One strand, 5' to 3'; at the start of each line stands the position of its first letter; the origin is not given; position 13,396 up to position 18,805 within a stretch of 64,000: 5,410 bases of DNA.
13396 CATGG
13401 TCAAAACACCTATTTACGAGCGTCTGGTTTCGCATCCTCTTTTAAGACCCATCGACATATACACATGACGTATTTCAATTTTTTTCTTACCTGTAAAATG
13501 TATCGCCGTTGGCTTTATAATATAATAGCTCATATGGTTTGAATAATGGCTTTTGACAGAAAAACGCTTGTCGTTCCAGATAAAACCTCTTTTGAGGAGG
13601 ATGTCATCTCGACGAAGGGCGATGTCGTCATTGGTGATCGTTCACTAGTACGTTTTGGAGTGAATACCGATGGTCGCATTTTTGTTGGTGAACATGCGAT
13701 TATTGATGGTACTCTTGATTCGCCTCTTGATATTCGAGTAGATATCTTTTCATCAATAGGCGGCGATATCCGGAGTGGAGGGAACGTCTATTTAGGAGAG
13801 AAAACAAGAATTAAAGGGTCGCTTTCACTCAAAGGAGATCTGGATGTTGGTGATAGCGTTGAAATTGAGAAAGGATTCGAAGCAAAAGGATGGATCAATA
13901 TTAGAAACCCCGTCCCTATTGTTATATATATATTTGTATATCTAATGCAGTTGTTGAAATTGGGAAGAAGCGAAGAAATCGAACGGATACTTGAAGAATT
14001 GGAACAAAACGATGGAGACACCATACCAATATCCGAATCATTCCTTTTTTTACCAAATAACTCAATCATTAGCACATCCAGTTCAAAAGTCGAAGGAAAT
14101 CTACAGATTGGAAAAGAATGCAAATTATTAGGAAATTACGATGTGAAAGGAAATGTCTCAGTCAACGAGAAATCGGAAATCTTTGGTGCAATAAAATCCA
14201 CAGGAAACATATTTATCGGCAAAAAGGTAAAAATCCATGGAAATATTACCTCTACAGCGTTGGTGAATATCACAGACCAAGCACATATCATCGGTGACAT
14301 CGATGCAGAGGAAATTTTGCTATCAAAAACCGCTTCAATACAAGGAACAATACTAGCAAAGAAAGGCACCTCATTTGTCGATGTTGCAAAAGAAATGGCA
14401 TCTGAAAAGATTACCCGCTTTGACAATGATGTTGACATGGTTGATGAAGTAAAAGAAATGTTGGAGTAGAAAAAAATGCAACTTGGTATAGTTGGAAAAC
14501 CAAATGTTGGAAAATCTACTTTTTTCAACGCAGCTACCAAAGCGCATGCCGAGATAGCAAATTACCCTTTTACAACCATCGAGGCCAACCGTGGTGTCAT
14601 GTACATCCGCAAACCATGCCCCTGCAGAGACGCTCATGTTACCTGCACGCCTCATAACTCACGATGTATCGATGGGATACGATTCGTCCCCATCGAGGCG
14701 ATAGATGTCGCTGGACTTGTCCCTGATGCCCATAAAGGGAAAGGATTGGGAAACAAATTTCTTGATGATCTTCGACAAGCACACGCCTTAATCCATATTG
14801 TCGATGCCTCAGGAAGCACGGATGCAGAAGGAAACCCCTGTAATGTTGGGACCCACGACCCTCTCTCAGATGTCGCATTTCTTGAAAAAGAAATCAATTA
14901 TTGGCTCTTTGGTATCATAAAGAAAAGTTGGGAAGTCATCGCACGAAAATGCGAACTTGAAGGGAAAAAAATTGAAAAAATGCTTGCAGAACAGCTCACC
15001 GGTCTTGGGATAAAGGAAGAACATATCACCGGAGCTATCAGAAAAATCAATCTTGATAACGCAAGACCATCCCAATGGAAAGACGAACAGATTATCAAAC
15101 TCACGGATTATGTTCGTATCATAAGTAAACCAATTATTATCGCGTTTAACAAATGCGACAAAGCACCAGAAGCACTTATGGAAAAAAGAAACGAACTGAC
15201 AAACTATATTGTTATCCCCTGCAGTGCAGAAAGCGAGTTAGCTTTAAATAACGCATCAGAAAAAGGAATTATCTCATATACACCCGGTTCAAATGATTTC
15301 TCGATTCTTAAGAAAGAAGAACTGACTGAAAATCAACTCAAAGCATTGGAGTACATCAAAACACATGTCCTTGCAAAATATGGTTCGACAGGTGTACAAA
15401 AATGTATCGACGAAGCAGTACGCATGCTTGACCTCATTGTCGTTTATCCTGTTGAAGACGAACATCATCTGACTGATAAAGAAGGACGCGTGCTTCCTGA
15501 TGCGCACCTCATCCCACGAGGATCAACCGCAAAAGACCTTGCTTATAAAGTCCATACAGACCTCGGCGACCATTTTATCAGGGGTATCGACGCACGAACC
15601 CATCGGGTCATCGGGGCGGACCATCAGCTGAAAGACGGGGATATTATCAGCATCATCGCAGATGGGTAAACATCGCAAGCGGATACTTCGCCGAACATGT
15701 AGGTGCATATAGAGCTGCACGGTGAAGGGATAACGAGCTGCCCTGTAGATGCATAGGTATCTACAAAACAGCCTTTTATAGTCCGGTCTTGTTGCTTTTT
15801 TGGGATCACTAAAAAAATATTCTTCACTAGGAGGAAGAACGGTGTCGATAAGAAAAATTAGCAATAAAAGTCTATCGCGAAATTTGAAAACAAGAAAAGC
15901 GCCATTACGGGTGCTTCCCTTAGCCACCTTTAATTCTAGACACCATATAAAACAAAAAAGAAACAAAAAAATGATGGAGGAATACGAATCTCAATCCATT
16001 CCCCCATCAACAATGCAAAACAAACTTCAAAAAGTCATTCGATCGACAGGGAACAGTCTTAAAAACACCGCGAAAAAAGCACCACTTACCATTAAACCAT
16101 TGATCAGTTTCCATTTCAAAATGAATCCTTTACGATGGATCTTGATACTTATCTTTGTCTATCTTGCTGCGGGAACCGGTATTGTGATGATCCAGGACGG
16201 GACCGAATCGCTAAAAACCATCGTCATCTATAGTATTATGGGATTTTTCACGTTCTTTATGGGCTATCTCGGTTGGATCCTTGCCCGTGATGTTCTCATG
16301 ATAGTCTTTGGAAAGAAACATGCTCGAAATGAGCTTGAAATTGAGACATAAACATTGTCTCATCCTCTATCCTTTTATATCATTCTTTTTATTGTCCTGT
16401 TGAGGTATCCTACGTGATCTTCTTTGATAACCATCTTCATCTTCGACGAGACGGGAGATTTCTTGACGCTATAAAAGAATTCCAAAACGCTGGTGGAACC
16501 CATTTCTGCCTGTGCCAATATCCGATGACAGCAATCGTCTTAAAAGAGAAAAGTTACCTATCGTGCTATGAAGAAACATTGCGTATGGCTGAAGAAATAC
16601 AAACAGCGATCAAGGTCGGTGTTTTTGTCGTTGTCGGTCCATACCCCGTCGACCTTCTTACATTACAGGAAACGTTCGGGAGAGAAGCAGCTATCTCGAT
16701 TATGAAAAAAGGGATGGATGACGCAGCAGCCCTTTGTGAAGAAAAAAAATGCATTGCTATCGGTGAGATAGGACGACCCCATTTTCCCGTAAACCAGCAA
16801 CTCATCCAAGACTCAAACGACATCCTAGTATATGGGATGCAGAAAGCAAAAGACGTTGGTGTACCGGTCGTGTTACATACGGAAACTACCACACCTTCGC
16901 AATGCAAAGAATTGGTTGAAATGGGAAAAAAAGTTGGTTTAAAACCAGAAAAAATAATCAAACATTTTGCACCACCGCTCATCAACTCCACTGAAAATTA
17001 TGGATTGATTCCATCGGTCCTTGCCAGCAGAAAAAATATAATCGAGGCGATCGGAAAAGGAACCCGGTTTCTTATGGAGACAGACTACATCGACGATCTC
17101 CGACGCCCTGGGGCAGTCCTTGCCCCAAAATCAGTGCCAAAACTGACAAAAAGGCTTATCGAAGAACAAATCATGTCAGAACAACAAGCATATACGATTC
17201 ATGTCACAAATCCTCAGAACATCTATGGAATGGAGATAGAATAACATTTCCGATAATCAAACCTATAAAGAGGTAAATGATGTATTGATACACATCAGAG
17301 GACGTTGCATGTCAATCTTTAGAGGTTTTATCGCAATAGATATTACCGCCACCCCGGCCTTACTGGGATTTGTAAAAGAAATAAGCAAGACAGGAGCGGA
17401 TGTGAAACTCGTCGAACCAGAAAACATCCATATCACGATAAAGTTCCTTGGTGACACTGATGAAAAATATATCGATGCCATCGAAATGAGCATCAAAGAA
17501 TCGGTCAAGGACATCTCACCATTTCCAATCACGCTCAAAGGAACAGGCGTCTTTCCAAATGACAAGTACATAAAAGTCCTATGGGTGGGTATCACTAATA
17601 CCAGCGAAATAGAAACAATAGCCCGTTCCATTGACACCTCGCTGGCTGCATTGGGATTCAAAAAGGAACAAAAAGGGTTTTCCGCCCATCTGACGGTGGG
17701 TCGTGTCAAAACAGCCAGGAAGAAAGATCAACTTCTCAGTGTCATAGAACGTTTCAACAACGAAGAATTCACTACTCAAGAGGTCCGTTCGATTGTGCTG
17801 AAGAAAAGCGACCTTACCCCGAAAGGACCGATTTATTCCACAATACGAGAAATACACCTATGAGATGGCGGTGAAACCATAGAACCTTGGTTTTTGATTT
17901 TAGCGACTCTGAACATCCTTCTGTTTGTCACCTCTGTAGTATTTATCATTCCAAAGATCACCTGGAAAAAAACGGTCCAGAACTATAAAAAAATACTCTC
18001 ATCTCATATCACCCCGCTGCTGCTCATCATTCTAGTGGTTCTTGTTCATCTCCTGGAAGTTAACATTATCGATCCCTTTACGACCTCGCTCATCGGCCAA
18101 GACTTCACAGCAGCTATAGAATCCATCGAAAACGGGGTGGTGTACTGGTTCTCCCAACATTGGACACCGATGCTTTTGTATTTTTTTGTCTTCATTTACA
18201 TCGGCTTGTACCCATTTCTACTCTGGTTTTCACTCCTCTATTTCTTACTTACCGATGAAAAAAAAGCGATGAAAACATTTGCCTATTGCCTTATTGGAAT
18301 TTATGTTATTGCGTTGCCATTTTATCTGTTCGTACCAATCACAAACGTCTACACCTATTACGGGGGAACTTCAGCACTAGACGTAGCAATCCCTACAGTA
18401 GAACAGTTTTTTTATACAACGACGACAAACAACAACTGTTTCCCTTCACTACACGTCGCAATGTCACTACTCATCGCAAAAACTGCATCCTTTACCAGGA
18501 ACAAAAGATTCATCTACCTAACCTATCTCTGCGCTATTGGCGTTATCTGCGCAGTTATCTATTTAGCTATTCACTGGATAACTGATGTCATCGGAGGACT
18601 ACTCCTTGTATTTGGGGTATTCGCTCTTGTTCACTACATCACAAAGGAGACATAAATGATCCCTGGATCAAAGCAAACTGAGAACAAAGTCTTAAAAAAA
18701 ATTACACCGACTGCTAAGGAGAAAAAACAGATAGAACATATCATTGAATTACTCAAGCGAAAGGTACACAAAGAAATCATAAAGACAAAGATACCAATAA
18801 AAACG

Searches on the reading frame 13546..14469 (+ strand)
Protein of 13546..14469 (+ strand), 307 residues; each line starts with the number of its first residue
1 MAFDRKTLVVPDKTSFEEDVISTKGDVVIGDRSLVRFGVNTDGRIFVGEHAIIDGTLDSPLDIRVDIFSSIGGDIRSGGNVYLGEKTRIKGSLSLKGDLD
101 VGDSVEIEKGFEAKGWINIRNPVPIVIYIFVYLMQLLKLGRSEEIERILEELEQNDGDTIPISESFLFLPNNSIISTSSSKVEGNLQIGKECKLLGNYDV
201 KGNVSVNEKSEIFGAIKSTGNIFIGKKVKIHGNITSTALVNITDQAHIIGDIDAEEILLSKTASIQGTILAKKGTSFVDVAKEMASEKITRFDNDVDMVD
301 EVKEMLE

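Call 17: search_protein_families(library=pfam, proteins=[window:13546-14469:+], max_evalue=0.00001)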
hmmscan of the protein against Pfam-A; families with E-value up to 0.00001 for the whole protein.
window:13546-14469:+ (307 aa): 1 family
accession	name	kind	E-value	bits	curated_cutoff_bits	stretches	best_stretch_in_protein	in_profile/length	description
PF04519.19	Bactofilin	-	6.2e-12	46.1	27.9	1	182-269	15-97/98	Polymer-forming cytoskeletal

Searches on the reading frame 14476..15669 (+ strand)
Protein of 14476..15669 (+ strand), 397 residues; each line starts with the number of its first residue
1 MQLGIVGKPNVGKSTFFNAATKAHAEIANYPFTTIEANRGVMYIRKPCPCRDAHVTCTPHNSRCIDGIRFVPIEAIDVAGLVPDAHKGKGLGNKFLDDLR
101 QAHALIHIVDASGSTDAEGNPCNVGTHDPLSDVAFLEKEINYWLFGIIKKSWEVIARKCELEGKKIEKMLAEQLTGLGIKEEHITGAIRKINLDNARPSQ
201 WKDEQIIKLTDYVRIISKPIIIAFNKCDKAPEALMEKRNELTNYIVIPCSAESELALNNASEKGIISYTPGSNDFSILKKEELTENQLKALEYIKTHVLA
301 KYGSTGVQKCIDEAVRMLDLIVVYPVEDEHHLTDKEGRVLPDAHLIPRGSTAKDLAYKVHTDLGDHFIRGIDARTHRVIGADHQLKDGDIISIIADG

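Call 17: search_protein_families(library=pfam, proteins=[window:14476-15669:+], max_evalue=0.00001)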
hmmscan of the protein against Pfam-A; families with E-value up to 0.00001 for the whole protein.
window:14476-15669:+ (397 aa): 4 families
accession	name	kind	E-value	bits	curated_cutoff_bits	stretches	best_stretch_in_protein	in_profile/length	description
PF08438.16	YGR210-like_G4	-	9.1e-33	113.4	24.7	1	223-328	1-108/108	Obg-like GTPase YGR210-like, G4 motif-containing domain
PF01926.29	MMR_HSR1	-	2.9e-20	72.9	21.9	1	3-114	2-89/113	50S ribosome-binding GTPase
PF02824.27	TGS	-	1.5e-13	51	22.2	1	339-394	4-59/60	TGS domain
PF02421.24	FeoB_N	-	5.9e-11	42.6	27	1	3-43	3-43/156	Ferrous iron transport protein B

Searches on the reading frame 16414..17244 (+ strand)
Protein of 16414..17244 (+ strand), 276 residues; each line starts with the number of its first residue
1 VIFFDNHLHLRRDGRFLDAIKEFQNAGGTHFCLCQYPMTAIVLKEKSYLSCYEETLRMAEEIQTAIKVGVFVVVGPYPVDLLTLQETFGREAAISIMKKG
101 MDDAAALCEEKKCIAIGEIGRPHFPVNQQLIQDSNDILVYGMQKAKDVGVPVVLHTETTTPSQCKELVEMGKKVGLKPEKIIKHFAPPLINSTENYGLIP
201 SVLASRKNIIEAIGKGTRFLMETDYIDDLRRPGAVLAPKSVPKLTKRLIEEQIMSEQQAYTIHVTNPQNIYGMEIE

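Call 17: search_protein_families(library=pfam, proteins=[window:16414-17244:+], max_evalue=0.00001)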
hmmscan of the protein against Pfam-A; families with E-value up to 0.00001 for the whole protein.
window:16414-17244:+ (276 aa): 1 family
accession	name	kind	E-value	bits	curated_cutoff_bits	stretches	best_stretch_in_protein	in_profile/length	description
PF01026.27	TatD_DNase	-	9.4e-29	101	27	1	4-272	1-253/253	TatD related DNase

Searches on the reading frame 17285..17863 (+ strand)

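Call 17: search_protein_families(library=pfam, proteins=[window:17285-17863:+], max_evalue=0.00001)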
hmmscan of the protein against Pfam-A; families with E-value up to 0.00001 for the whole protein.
window:17285-17863:+ (192 aa): 3 families
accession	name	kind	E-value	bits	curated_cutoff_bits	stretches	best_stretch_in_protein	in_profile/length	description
PF02834.22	LigT_PEase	-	1.7e-25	89.4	23.3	2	25-100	10-87/87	LigT like Phosphoesterase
PF13563.12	2_5_RNA_ligase2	-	1.7e-15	57.8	27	1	41-167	19-143/152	2'-5' RNA ligase superfamily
PF10469.15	AKAP7_NLS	-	3e-12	47.3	24.4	1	37-192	31-208/208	AKAP7 2'5' RNA ligase-like domain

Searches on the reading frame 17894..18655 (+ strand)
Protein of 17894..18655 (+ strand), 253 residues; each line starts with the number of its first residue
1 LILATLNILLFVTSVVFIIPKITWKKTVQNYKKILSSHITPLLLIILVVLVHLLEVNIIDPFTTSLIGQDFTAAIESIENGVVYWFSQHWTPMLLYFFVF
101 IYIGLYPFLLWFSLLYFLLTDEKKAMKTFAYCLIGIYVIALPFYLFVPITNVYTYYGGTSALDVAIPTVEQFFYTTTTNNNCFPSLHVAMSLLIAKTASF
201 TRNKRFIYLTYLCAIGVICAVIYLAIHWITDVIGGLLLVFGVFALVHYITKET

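Call 17: search_protein_families(library=pfam, proteins=[window:17894-18655:+], max_evalue=0.00001)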
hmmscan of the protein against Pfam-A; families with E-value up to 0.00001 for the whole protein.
window:17894-18655:+ (253 aa): 2 families
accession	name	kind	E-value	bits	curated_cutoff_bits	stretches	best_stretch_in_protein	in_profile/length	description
PF14378.12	PAP2_3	-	3.4e-12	47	27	1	84-245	20-190/190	PAP2 superfamily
PF01569.27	PAP2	-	5.3e-09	36.4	27.2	1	175-250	47-125/130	PAP2 superfamily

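Call 20: search_protein_families(library=ncbifam, proteins=[window:17894-18655:+], max_evalue=0.00001)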
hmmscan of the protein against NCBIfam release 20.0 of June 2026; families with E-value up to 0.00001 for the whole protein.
window:17894-18655:+ (253 aa): 0 families
